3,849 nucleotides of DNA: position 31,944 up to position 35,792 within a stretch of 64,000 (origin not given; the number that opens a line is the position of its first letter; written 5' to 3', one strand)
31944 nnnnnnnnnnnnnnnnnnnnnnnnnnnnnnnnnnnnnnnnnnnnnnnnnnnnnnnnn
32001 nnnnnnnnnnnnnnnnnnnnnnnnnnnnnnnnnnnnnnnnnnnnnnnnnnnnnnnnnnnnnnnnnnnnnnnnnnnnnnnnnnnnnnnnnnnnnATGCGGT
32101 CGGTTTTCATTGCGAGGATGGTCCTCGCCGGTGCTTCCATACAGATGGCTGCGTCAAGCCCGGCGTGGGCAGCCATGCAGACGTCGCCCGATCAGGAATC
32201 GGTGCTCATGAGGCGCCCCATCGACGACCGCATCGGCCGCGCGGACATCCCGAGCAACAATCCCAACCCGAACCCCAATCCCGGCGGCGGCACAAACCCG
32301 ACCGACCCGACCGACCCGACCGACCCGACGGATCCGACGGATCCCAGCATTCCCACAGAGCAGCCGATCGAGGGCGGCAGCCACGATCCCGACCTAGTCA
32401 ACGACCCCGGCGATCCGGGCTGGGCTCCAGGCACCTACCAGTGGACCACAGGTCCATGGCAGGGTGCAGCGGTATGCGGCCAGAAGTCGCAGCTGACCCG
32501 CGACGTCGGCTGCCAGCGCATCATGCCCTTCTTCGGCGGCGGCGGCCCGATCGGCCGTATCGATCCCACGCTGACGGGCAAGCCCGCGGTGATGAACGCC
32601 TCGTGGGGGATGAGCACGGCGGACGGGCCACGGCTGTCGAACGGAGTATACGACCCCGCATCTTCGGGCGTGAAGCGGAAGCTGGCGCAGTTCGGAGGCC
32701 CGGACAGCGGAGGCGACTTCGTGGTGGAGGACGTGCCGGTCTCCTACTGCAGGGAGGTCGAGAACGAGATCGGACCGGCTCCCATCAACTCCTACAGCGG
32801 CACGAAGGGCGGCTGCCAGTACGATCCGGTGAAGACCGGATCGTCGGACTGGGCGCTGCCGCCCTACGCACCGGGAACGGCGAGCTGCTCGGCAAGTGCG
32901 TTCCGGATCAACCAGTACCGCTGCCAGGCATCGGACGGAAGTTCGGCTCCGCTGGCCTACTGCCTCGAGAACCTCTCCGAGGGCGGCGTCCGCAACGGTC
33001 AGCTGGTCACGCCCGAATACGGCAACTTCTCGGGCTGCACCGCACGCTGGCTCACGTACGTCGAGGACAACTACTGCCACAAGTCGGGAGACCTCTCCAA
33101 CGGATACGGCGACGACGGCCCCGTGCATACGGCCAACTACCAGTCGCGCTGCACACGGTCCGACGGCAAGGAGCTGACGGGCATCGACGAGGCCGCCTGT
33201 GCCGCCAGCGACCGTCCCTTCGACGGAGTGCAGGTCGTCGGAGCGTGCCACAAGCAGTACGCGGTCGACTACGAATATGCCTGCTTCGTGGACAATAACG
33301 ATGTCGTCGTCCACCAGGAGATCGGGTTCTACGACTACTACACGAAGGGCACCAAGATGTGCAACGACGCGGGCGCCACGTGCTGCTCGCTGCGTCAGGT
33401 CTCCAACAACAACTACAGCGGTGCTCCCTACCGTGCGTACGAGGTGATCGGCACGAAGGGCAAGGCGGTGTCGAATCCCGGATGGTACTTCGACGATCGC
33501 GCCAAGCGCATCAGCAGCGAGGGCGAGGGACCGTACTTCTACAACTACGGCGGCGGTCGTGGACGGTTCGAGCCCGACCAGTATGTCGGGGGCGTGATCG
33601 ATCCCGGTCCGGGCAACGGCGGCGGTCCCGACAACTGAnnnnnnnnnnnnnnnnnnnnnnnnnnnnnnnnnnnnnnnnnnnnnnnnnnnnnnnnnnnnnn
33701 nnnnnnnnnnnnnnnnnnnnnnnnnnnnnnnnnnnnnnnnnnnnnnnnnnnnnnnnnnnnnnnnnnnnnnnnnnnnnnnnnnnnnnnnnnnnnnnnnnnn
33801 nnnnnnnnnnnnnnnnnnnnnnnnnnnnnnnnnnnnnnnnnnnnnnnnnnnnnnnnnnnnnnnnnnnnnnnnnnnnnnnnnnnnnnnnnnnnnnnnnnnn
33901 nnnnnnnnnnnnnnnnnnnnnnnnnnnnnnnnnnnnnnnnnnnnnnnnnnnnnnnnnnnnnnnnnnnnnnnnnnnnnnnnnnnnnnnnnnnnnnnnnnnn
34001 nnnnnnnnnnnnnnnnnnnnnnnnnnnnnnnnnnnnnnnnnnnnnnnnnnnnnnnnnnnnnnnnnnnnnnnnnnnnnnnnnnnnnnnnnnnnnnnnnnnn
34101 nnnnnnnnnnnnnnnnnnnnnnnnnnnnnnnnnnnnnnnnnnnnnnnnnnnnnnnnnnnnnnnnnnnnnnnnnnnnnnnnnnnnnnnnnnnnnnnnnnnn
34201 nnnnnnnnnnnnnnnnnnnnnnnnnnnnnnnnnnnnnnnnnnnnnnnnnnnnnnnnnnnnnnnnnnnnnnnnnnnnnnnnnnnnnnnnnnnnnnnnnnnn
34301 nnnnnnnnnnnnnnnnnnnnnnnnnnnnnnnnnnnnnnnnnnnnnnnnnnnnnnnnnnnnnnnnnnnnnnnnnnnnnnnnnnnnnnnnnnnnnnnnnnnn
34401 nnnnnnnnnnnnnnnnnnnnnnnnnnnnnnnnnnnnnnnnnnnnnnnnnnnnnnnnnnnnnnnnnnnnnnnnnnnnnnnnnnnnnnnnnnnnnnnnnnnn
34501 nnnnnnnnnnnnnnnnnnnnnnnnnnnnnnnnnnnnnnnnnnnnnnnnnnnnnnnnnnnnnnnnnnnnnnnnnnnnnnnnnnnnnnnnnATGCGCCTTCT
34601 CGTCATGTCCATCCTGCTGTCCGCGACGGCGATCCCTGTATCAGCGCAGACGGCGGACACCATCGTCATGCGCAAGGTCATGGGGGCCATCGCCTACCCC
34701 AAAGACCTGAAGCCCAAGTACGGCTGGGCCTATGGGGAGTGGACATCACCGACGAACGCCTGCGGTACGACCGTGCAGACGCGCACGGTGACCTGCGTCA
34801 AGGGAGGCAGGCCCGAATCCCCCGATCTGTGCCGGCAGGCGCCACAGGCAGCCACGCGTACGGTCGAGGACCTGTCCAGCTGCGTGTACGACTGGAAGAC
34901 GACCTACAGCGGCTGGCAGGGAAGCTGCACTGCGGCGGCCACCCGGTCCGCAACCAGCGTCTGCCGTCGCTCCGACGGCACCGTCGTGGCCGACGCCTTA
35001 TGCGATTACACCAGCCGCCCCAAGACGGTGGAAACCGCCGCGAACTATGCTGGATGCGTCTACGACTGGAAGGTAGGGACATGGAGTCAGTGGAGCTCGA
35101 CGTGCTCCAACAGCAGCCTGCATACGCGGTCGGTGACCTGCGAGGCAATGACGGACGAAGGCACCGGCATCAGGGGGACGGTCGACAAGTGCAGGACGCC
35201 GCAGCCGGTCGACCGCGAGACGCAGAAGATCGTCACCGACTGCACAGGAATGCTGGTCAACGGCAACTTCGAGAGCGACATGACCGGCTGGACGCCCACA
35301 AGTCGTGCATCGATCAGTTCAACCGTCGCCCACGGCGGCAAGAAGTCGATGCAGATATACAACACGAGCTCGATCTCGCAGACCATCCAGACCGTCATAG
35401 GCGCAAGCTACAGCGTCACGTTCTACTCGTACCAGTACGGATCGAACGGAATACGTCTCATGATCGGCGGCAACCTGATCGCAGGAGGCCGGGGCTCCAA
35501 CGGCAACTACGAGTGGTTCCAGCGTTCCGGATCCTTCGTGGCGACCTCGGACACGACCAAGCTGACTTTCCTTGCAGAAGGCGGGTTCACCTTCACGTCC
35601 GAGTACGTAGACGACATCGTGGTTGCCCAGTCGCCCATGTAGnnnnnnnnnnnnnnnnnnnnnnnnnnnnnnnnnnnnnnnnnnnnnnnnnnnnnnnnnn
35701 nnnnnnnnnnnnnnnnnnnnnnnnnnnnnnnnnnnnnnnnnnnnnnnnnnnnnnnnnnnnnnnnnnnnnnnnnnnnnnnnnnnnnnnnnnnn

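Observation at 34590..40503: Cluster of secreted thrombospondin-type-1-like repeat proteins with a subtilase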

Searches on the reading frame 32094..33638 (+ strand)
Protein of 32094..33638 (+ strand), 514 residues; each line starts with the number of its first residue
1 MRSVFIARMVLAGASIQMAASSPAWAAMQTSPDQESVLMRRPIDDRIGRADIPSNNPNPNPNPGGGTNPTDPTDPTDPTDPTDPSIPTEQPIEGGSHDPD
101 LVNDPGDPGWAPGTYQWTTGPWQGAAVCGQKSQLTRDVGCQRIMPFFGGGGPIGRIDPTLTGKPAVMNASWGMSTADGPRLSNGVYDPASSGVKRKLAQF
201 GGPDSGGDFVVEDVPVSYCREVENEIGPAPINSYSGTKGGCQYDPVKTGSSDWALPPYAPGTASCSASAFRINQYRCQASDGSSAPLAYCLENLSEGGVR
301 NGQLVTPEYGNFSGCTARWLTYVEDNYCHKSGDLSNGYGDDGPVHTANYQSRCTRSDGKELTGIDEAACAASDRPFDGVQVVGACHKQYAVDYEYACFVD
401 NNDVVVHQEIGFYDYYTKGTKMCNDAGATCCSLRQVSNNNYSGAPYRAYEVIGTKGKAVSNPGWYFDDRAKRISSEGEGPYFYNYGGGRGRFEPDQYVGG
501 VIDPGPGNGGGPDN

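Call 3: search_protein_families(library=pfam, proteins=[window:32094-33638:+], max_evalue=1)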
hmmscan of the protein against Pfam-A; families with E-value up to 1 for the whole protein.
window:32094-33638:+ (514 aa): 1 family
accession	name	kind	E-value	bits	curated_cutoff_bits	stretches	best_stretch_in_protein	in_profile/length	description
PF25616.1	PhiKZ_gp35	-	0.2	11.1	35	1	26-93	91-158/271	Bacteriophage PhiKZ capsid decoration protein gp35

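Call 4: search_protein_families(library=ncbifam, proteins=[window:32094-33638:+], max_evalue=1)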
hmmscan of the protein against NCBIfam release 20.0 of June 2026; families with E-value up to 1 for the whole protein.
window:32094-33638:+ (514 aa): 0 families

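Call 102: search_protein_families(library=padloc, proteins=[window:32094-33638:+], max_evalue=0.01)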
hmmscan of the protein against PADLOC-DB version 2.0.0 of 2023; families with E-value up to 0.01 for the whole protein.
window:32094-33638:+ (514 aa): 0 families

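Call 103: search_protein_families(library=phrogs, proteins=[window:32094-33638:+], max_evalue=0.01)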
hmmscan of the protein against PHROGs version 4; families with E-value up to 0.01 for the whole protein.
window:32094-33638:+ (514 aa): 0 families

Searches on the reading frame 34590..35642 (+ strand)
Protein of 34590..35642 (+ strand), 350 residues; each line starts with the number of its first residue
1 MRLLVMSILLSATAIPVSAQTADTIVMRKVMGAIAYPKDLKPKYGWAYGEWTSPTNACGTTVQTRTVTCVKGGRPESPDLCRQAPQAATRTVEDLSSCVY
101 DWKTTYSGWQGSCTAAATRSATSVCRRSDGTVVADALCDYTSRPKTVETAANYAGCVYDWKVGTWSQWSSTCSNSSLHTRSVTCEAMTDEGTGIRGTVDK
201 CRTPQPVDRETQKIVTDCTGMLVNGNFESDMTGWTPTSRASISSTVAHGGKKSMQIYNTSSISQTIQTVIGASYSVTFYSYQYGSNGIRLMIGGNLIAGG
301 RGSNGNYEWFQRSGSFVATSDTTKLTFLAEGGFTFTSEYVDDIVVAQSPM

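Call 3: search_protein_families(library=pfam, proteins=[window:34590-35642:+], max_evalue=1)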
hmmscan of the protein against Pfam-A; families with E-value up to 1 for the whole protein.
window:34590-35642:+ (350 aa): 3 families
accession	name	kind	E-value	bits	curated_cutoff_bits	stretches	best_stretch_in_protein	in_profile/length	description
PF19030.6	TSP1_ADAMTS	-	1e-08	35.8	23.8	2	46-85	1-44/55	Thrombospondin type 1 domain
PF04862.18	DUF642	-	1.3e-05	25.5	27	1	248-328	54-137/157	Protein of unknown function (DUF642)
PF00090.25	TSP_1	-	0.6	10.8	21.6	0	49-79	4-32/49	Thrombospondin type 1 domain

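Call 4: search_protein_families(library=ncbifam, proteins=[window:34590-35642:+], max_evalue=1)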
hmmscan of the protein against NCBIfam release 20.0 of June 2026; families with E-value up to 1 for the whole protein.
window:34590-35642:+ (350 aa): 2 families
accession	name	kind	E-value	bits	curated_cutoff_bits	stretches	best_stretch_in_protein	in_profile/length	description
TIGR04362.1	choice_anch_C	subfamily_domain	3.7e-06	27.3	120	1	231-344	28-156/157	choice-of-anchor C family protein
NF033675.1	NTTRR-F1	subfamily_domain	0.00056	20.1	70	1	221-278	5-65/155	NTTRR-F1 domain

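Call 102: search_protein_families(library=padloc, proteins=[window:34590-35642:+], max_evalue=0.01)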
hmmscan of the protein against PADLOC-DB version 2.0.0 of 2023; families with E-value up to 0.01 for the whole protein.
window:34590-35642:+ (350 aa): 0 families

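Call 103: search_protein_families(library=phrogs, proteins=[window:34590-35642:+], max_evalue=0.01)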
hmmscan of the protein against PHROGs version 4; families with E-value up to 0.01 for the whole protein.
window:34590-35642:+ (350 aa): 1 family
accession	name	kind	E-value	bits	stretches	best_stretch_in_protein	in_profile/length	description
phrog_18458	-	unknown function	2.6e-05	24.4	1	239-347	59-172/410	-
